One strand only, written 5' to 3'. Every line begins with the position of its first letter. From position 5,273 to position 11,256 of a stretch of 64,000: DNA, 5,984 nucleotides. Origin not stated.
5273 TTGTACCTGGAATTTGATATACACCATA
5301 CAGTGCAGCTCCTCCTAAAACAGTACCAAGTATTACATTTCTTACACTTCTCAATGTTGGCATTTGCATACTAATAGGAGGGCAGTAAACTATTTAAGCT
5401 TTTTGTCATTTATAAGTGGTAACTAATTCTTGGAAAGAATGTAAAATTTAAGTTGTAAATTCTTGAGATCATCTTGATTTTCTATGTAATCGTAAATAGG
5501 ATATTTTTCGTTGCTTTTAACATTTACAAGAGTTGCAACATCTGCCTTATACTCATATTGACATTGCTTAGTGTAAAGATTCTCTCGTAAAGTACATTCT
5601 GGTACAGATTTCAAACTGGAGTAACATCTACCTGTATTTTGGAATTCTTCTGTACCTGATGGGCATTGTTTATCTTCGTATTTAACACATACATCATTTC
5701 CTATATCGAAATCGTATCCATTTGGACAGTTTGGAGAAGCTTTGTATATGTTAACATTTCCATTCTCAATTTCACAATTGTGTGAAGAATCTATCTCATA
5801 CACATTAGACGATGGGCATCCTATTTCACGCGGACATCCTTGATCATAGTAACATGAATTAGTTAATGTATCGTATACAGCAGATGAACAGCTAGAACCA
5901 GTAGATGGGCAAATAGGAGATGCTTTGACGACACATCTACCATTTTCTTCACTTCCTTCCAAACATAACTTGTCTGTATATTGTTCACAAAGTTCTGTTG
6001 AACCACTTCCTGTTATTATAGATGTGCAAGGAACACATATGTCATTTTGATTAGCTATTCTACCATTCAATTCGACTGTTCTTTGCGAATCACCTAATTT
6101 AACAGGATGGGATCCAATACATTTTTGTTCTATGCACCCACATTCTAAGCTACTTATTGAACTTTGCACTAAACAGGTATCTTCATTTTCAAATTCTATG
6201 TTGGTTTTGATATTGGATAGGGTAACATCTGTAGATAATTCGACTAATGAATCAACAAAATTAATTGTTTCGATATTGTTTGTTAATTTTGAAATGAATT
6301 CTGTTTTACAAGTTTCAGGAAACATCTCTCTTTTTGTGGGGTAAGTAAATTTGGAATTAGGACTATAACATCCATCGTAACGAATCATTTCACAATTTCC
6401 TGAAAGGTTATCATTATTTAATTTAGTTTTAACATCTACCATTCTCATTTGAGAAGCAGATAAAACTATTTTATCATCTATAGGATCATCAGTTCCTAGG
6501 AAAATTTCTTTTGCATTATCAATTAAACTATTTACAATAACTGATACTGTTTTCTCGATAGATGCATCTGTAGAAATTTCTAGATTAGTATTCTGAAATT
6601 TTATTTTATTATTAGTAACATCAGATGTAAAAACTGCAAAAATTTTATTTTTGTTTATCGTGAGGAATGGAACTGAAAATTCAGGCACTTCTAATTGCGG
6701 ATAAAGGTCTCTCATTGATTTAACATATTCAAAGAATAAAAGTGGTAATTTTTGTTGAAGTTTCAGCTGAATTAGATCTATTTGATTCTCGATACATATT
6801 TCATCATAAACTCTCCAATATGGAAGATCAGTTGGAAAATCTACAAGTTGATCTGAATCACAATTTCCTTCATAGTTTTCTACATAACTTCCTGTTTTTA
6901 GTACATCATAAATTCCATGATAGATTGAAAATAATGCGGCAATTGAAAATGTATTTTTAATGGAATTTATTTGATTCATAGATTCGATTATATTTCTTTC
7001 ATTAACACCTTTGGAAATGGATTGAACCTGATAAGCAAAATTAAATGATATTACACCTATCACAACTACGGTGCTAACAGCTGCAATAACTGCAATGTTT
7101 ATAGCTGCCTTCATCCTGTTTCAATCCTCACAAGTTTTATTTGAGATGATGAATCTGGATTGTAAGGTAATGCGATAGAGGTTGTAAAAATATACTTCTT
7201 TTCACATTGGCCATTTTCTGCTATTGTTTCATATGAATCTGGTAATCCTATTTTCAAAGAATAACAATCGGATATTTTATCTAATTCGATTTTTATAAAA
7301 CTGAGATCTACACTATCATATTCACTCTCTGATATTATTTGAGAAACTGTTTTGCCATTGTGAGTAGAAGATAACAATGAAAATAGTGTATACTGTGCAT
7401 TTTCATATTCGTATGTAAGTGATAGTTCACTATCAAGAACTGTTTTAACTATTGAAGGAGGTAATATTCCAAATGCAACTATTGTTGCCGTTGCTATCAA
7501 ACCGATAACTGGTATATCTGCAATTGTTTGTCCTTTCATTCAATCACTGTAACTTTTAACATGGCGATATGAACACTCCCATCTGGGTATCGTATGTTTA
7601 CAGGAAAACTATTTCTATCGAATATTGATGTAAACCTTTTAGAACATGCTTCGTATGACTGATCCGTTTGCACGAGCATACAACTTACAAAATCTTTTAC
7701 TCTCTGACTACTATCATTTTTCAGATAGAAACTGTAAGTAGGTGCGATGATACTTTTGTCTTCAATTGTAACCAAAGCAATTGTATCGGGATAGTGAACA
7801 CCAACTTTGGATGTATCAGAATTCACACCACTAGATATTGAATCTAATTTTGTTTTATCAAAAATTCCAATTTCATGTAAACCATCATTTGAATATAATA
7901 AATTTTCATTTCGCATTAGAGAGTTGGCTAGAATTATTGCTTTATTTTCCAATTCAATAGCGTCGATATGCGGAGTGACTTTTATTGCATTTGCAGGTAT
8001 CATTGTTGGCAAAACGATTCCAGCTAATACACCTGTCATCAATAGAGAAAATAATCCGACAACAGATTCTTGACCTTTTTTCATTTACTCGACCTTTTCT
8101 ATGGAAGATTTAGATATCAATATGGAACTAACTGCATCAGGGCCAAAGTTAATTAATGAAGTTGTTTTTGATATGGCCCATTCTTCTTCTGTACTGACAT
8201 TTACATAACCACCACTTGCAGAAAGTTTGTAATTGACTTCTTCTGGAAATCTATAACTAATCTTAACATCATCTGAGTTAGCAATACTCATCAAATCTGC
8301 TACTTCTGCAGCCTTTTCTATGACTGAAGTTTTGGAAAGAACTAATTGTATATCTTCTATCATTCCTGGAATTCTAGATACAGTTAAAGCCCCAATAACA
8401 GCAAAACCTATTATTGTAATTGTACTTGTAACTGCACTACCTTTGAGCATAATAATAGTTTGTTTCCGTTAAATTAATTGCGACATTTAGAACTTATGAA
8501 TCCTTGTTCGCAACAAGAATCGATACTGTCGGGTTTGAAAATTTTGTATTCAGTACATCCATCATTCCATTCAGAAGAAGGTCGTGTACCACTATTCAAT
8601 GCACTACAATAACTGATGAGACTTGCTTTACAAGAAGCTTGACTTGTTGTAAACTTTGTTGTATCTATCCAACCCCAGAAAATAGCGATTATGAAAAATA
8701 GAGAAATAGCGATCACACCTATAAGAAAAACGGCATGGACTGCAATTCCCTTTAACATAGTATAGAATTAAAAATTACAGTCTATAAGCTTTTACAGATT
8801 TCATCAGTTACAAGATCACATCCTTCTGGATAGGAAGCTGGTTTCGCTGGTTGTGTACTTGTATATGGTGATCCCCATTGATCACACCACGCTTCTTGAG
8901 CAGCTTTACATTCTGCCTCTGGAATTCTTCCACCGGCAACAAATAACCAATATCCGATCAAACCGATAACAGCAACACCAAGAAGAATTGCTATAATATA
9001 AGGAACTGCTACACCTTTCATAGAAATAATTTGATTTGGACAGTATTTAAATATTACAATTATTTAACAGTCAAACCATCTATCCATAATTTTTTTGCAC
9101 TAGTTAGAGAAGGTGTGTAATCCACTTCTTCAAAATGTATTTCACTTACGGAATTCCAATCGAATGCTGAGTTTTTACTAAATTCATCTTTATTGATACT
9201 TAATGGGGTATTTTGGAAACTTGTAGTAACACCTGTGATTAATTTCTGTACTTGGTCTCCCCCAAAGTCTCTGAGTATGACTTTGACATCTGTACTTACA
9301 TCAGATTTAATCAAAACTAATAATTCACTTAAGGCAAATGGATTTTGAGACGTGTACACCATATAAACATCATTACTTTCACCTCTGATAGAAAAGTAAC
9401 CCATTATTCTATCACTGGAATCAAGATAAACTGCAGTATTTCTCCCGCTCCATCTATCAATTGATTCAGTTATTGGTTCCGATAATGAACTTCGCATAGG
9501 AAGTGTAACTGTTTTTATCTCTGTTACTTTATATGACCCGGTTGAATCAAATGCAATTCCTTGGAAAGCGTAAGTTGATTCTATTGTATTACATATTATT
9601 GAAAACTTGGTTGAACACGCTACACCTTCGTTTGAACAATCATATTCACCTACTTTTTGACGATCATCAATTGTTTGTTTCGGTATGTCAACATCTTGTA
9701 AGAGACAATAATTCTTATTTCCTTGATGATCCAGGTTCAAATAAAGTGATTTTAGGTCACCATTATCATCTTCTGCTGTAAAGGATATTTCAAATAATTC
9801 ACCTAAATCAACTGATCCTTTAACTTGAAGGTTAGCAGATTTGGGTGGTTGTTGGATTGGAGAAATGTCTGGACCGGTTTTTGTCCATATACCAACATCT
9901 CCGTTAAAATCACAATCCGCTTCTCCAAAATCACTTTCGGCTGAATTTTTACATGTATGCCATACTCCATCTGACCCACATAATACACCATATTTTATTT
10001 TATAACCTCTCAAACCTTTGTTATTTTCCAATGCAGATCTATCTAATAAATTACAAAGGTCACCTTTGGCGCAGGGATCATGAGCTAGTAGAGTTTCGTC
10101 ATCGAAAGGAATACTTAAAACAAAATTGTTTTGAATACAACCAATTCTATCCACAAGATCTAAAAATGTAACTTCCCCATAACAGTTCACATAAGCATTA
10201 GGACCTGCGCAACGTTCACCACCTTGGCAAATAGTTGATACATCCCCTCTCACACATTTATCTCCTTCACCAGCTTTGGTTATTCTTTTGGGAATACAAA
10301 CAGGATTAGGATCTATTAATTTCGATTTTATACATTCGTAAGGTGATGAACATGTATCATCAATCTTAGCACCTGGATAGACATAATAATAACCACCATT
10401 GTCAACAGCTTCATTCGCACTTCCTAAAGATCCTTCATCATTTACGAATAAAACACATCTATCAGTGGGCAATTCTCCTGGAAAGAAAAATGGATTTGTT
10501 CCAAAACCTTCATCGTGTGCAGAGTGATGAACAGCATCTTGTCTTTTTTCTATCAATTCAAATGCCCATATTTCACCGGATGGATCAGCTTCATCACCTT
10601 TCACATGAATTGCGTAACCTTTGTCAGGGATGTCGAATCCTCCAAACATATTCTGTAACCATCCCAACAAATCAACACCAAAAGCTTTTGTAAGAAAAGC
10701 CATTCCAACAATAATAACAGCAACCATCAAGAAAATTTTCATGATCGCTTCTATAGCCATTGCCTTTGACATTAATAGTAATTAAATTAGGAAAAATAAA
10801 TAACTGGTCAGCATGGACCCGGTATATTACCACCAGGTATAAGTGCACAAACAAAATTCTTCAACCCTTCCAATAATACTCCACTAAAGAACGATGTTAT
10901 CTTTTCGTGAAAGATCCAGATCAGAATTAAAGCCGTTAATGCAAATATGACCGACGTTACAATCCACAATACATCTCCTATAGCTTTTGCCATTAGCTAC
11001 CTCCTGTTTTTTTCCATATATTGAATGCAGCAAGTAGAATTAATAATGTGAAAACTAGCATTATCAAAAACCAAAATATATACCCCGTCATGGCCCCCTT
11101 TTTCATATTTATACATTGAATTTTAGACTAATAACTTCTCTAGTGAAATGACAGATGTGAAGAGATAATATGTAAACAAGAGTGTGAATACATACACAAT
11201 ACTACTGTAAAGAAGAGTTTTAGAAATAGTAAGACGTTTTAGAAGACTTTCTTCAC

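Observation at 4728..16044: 14-gene type IV pilus-like operon with about a dozen prepilin-like proteins and no archaellum-specific genes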

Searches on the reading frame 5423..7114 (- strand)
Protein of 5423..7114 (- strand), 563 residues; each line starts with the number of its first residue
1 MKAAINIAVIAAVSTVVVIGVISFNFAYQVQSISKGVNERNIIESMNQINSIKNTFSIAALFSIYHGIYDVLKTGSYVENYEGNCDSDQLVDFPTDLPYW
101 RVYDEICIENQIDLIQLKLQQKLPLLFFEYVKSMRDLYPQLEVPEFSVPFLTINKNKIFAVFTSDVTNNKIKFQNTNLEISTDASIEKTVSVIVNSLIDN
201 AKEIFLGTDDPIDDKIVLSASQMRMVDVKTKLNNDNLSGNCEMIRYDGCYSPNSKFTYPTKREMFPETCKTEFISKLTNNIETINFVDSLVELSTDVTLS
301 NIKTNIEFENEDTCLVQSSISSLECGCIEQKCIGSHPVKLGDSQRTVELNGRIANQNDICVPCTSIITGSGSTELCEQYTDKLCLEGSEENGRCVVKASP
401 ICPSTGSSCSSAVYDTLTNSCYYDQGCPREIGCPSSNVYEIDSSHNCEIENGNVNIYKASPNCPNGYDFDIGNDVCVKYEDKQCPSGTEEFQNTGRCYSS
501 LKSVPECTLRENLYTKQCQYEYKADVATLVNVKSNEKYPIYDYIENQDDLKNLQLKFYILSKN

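Call 3: search_protein_families(library=pfam, proteins=[window:5423-7114:-], max_evalue=0.1)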
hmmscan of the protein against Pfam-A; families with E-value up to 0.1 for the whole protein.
window:5423-7114:- (563 aa): 1 family
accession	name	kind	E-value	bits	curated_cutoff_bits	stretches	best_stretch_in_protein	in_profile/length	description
PF17644.7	30K_MP_core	-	0.015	15.6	25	1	190-230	43-81/138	Jelly-roll domain of 30K viral movement proteins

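Call 4: search_protein_families(library=ncbifam, proteins=[window:5423-7114:-], max_evalue=0.1)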
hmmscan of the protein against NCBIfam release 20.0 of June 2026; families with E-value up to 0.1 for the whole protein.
window:5423-7114:- (563 aa): 1 family
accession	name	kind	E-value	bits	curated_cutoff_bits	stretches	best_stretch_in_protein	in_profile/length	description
NF047703.1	slr1658_superfam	superfamily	0.015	14.8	100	1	154-222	30-99/185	slr1658 superfamily regulator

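Call 108: search_solved_structures(query=window:5426-7114:-, max_evalue=1)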
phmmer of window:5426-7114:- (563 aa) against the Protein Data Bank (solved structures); distinct sequences matched with E-value up to 1: 0.

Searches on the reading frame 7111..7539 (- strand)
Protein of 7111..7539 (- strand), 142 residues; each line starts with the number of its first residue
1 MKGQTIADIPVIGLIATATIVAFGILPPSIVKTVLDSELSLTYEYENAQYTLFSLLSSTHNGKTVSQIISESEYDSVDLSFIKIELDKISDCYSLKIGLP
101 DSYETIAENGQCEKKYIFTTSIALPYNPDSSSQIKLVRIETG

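Call 3: search_protein_families(library=pfam, proteins=[window:7111-7539:-], max_evalue=0.1)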
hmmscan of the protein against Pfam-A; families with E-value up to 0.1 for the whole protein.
window:7111-7539:- (142 aa): 0 families

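Call 4: search_protein_families(library=ncbifam, proteins=[window:7111-7539:-], max_evalue=0.1)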
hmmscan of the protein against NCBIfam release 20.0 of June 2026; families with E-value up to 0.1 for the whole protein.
window:7111-7539:- (142 aa): 0 families

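Call 82: find_homologous_proteins(query=A7, max_evalue=0.001)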
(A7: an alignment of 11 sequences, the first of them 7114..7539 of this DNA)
Query A7 (11 sequences) (142 aa, profile of the alignment): 13 proteins with E <= 0.001 among 2786 candidates.
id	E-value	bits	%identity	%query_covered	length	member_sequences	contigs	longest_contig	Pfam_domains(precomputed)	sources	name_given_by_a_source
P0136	2.0e-43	165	27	91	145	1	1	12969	-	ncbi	ncbi:MAG: hypothetical protein QXL86_02190 [Candidatus Aenigmatarchaeota archaeon]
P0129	2.8e-43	165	100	100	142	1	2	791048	-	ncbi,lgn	-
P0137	8.5e-43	163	30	89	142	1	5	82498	-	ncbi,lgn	ncbi:MAG: hypothetical protein QXG39_00915 [Candidatus Aenigmatarchaeota archaeon]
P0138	3.4e-40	155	32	92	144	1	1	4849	-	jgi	jgi:hypothetical protein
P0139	3.5e-39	152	31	92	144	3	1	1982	-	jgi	jgi:hypothetical protein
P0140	1.3e-36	143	33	92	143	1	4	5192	-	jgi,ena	jgi:hypothetical protein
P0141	4.9e-36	141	44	55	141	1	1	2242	-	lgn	-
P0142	2.1e-35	139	24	98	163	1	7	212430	-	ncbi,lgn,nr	ncbi:MAG: hypothetical protein HYW23_03910 [Candidatus Aenigmarchaeota archaeon]|nr:hypothetical pro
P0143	2.4e-35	139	33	92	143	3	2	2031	-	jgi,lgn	jgi:hypothetical protein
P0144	4.5e-34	135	65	100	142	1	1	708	-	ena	-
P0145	2.3e-31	126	34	55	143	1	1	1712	-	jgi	jgi:hypothetical protein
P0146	2.5e-31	126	28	88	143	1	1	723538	-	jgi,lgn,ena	-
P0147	6.6e-14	70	-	-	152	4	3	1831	-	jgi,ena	-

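Call 94: search_protein_families(library=pfam, proteins=[window:7111-7539:-], max_evalue=10)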
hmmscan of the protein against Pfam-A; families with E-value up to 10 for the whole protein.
window:7111-7539:- (142 aa): 0 families

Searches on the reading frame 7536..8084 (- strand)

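Call 3: search_protein_families(library=pfam, proteins=[window:7536-8084:-], max_evalue=0.1)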
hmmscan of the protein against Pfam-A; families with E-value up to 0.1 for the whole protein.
window:7536-8084:- (182 aa): 1 family
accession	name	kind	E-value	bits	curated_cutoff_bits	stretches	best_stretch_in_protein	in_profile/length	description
PF18957.6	RibLong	-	0.013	16.8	27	0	159-180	71-92/93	Long Rib domain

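Call 4: search_protein_families(library=ncbifam, proteins=[window:7536-8084:-], max_evalue=0.1)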
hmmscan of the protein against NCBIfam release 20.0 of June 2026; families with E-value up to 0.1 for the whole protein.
window:7536-8084:- (182 aa): 2 families
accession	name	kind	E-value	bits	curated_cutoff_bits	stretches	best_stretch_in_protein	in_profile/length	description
NF038186.1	YPDG_rpt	domain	0.069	14.2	40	0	157-180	75-98/98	YPDG domain-containing protein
NF010794.0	PRK14198.1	equivalog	0.079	13.4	125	0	84-178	18-114/125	fluoride efflux transporter CrcB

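Call 94: search_protein_families(library=pfam, proteins=[window:7536-8084:-], max_evalue=10)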
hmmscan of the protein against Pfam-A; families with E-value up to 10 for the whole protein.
window:7536-8084:- (182 aa): 4 families
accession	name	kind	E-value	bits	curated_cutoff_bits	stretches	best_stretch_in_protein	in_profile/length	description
PF18957.6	RibLong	-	0.013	16.8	27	1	159-180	71-92/93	Long Rib domain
PF00789.26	UBX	-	0.19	12.4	21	0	161-177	8-24/82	UBX domain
PF06823.17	DUF1236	-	0.19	12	32.4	1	93-124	17-47/64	Protein of unknown function (DUF1236)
PF18366.7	zf_ZIC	-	0.2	12.2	26.3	1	127-156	2-33/46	Zic proteins zinc finger domain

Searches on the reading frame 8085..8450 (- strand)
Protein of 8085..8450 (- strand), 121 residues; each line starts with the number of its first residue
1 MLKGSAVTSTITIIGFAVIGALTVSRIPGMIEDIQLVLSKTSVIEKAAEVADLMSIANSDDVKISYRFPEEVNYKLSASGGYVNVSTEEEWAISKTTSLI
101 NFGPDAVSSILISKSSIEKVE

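Call 3: search_protein_families(library=pfam, proteins=[window:8085-8450:-], max_evalue=0.1)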
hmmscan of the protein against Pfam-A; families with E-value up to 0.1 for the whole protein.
window:8085-8450:- (121 aa): 0 families

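Call 4: search_protein_families(library=ncbifam, proteins=[window:8085-8450:-], max_evalue=0.1)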
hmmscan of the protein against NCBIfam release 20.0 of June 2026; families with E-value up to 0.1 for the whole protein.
window:8085-8450:- (121 aa): 0 families

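Call 94: search_protein_families(library=pfam, proteins=[window:8085-8450:-], max_evalue=10)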
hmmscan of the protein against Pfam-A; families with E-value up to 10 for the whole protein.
window:8085-8450:- (121 aa): 1 family
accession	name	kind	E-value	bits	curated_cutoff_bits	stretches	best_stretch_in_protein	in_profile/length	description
PF21430.3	DTP-pb9_B-dom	-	0.14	12.7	27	1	15-62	2-49/85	Distal tail protein pb9, B domain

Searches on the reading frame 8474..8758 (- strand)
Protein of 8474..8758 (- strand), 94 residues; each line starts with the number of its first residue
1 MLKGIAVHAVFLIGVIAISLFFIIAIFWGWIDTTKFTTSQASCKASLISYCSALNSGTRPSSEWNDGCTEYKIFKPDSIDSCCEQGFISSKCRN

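Call 94: search_protein_families(library=pfam, proteins=[window:8474-8758:-], max_evalue=10)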
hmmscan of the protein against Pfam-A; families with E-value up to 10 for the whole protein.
window:8474-8758:- (94 aa): 1 family
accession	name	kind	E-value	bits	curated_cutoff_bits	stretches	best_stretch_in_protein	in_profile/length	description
PF06887.19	DUF1265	-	0.77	10.3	25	1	33-50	22-39/47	Protein of unknown function (DUF1265)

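Call 111: search_protein_families(library=ncbifam, proteins=[window:8474-8758:-], max_evalue=0.1)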
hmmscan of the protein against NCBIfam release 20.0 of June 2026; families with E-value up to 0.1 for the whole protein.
window:8474-8758:- (94 aa): 0 families

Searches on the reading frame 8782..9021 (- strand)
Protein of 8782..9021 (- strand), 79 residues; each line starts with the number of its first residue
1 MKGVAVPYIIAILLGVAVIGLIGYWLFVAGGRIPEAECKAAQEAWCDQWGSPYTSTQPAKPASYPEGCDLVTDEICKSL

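Call 94: search_protein_families(library=pfam, proteins=[window:8782-9021:-], max_evalue=10)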
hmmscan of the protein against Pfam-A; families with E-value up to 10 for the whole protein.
window:8782-9021:- (79 aa): 0 families

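Call 111: search_protein_families(library=ncbifam, proteins=[window:8782-9021:-], max_evalue=0.1)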
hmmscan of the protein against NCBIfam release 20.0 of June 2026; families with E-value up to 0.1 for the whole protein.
window:8782-9021:- (79 aa): 1 family
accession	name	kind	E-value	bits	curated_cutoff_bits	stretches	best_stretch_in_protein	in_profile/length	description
NF045712.1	sulf_resp_HmcD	equivalog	0.001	19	34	1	12-31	17-36/38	sulfate respiration complex protein HmcD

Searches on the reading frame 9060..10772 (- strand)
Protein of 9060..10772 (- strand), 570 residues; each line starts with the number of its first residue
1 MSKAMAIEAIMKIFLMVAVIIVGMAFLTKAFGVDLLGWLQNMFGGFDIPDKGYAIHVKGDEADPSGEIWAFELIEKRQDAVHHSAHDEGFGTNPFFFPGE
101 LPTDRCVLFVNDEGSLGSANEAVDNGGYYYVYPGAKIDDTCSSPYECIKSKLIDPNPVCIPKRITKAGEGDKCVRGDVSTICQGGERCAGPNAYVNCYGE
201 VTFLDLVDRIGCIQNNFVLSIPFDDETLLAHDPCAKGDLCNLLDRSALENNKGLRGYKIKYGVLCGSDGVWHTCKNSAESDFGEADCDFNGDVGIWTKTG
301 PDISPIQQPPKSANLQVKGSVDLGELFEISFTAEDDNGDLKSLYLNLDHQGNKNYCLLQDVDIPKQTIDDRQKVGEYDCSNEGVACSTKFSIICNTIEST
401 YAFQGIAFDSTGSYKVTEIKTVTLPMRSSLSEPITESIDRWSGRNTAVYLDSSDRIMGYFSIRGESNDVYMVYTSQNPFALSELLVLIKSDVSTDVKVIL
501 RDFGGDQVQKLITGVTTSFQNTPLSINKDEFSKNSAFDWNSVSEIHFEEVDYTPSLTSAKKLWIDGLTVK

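Call 3: search_protein_families(library=pfam, proteins=[window:9060-10772:-], max_evalue=0.1)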
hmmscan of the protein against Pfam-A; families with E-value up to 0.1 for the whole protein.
window:9060-10772:- (570 aa): 1 family
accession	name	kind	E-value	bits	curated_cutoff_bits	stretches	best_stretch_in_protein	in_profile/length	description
PF24447.1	RE_BanI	-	0.085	12.2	28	0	498-567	74-132/338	Type II restriction enzyme BanI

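Call 4: search_protein_families(library=ncbifam, proteins=[window:9060-10772:-], max_evalue=0.1)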
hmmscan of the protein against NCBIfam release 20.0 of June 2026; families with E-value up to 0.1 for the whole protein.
window:9060-10772:- (570 aa): 0 families

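Call 90: search_protein_families(library=pfam, alignment_id=A9, max_evalue=0.0001)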
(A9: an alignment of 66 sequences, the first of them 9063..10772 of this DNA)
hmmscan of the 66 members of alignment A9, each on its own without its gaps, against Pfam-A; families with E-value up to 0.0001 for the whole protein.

A. member 1, window:9063-10772:- (570 aa): 0 families

B. families by the number of members that match (of 66 scanned): 11 families
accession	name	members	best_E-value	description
PF13385.13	Laminin_G_3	2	3.8e-19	Concanavalin A-like lectin/glucanases superfamily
PF03995.18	Inhibitor_I36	2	4.4e-14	Peptidase inhibitor family I36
PF00150.24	Cellulase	2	6.1e-14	Cellulase (glycosyl hydrolase family 5)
PF01464.25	SLT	2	1e-13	Transglycosylase SLT domain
PF00030.24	Crystall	2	1.9e-11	Beta/Gamma crystallin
PF01551.29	Peptidase_M23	1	2.8e-26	Peptidase family M23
PF13529.12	Peptidase_C39_2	1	1.6e-18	Peptidase_C39 like family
PF18896.5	SLT_3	1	1.7e-09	Lysozyme like domain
PF02836.23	Glyco_hydro_2_C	1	1.4e-05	Glycosyl hydrolases family 2, TIM barrel domain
PF09134.16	Invasin_D3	1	2.2e-05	Invasin, domain 3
PF14399.12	BtrH_N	1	2.2e-05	Butirosin biosynthesis protein H, N-terminal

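Call 109: search_solved_structures(query=window:9063-10772:-, max_evalue=1)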
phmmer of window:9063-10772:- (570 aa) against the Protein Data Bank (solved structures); distinct sequences matched with E-value up to 1: 1.
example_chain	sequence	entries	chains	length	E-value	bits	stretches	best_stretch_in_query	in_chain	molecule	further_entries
9gbi_F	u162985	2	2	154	0.79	11.2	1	258-284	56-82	Photosystem I reaction center subunit III, chloroplastic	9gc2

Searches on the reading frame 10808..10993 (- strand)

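Call 94: search_protein_families(library=pfam, proteins=[window:10808-10993:-], max_evalue=10)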
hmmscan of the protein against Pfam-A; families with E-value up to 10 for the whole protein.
window:10808-10993:- (61 aa): 1 family
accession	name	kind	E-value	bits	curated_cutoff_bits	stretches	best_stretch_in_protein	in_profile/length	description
PF07438.16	DUF1514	-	1.1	9.6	25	1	9-32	1-24/62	Protein of unknown function (DUF1514)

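Call 111: search_protein_families(library=ncbifam, proteins=[window:10808-10993:-], max_evalue=0.1)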
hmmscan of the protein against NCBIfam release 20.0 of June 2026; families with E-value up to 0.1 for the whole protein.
window:10808-10993:- (61 aa): 0 families

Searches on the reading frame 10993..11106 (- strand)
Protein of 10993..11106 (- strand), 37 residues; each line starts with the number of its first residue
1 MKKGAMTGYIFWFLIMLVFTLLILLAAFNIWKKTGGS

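Call 94: search_protein_families(library=pfam, proteins=[window:10993-11106:-], max_evalue=10)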
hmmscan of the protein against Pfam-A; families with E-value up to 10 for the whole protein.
window:10993-11106:- (37 aa): 1 family
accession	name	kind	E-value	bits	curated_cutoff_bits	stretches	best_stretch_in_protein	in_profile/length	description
PF15872.10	SRTM1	-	0.19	12.4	27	1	5-32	37-64/103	Serine-rich and transmembrane domain-containing protein 1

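Call 111: search_protein_families(library=ncbifam, proteins=[window:10993-11106:-], max_evalue=0.1)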
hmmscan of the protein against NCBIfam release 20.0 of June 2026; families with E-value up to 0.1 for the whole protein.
window:10993-11106:- (37 aa): 1 family
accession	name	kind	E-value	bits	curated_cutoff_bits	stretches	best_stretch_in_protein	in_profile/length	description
NF045846.1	MSC0882_dom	subfamily_domain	0.014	14.5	60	1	7-33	12-38/244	MSC_0882 family membrane protein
